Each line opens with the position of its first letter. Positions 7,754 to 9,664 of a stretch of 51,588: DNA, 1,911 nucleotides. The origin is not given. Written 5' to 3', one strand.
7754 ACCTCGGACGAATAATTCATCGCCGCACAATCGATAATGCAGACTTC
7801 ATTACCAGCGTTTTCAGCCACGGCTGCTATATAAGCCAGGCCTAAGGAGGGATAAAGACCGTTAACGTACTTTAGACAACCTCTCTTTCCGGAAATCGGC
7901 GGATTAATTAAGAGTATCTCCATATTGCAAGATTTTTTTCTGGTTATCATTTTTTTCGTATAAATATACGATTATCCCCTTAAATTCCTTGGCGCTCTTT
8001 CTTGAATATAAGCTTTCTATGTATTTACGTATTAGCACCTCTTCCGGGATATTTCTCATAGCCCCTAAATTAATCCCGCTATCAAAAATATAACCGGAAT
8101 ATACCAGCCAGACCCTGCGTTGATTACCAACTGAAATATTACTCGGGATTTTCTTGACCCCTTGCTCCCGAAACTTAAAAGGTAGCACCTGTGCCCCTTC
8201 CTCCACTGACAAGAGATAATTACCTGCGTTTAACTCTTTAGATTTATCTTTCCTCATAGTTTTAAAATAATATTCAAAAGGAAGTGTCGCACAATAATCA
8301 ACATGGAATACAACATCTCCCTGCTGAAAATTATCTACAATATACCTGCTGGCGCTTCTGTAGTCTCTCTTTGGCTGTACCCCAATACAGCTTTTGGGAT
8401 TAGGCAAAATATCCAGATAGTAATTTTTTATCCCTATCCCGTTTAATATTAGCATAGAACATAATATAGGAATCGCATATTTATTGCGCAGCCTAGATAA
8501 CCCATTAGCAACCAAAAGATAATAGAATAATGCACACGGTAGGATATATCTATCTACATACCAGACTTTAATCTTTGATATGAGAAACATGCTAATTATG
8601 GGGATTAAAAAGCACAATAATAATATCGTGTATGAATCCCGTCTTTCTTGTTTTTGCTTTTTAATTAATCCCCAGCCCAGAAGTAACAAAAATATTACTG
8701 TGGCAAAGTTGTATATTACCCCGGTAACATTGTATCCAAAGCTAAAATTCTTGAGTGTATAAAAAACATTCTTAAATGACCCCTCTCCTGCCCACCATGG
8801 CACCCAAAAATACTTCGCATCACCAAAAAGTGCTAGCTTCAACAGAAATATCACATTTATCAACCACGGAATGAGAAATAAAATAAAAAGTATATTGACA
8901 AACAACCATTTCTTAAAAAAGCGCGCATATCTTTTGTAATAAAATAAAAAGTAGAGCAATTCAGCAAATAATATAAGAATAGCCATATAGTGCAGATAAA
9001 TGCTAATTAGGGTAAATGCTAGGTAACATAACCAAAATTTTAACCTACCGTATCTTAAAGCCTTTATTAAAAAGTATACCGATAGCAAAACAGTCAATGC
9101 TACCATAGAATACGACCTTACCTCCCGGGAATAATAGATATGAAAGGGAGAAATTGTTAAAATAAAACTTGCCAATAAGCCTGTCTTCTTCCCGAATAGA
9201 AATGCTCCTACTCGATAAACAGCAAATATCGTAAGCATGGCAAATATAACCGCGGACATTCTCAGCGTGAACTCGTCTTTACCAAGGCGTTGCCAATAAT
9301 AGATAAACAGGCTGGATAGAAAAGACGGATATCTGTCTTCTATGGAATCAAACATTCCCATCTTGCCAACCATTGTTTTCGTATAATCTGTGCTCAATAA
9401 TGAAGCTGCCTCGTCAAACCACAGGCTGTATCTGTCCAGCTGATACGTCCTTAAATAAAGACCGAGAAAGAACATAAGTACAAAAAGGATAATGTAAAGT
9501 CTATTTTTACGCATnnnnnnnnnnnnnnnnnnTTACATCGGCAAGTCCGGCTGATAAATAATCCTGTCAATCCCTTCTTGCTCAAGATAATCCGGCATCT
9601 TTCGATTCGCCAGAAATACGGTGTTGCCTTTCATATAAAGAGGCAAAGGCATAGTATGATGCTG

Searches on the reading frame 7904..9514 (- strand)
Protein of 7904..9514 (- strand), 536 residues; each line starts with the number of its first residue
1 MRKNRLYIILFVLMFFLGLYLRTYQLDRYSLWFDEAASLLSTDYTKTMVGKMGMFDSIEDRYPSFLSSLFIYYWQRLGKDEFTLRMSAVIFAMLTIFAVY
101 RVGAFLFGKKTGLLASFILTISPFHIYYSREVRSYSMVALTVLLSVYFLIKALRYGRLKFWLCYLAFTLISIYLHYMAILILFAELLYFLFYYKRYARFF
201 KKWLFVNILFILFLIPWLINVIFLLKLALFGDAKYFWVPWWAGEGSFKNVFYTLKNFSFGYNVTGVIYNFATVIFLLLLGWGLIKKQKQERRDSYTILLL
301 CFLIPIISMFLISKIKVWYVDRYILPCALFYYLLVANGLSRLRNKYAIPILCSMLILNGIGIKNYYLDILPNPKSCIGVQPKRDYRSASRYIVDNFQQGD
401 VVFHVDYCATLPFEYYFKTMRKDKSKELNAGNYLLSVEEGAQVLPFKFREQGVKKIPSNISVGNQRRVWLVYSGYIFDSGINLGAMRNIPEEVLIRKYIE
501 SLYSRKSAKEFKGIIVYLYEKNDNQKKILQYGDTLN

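Call 4: search_protein_families(library=pfam, proteins=[window:7904-9514:-], max_evalue=0.1)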
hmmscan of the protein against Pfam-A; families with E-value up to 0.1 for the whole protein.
window:7904-9514:- (536 aa): 1 family
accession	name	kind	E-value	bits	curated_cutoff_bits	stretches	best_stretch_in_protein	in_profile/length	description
PF13231.12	PMT_2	-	2.4e-14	54.3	26.1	1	68-219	7-159/160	Dolichyl-phosphate-mannose-protein mannosyltransferase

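Call 8: search_protein_families(library=ncbifam, proteins=[window:7904-9514:-], max_evalue=0.01)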
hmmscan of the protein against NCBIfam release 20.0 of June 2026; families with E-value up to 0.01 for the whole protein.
window:7904-9514:- (536 aa): 3 families
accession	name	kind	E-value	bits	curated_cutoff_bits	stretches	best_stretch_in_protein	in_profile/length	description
NF052499.1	MnslTaseMT1671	equivalog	3.4e-08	32.4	900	1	27-366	45-373/523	mannosyltransferase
TIGR04154.1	archaeo_STT3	subfamily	8.3e-05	21.1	450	1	82-128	96-142/831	oligosaccharyl transferase, archaeosortase A system-associated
TIGR03663.1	TIGR03663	subfamily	0.00026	20.2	126.25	1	10-219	3-209/435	flippase activity-associated protein Agl23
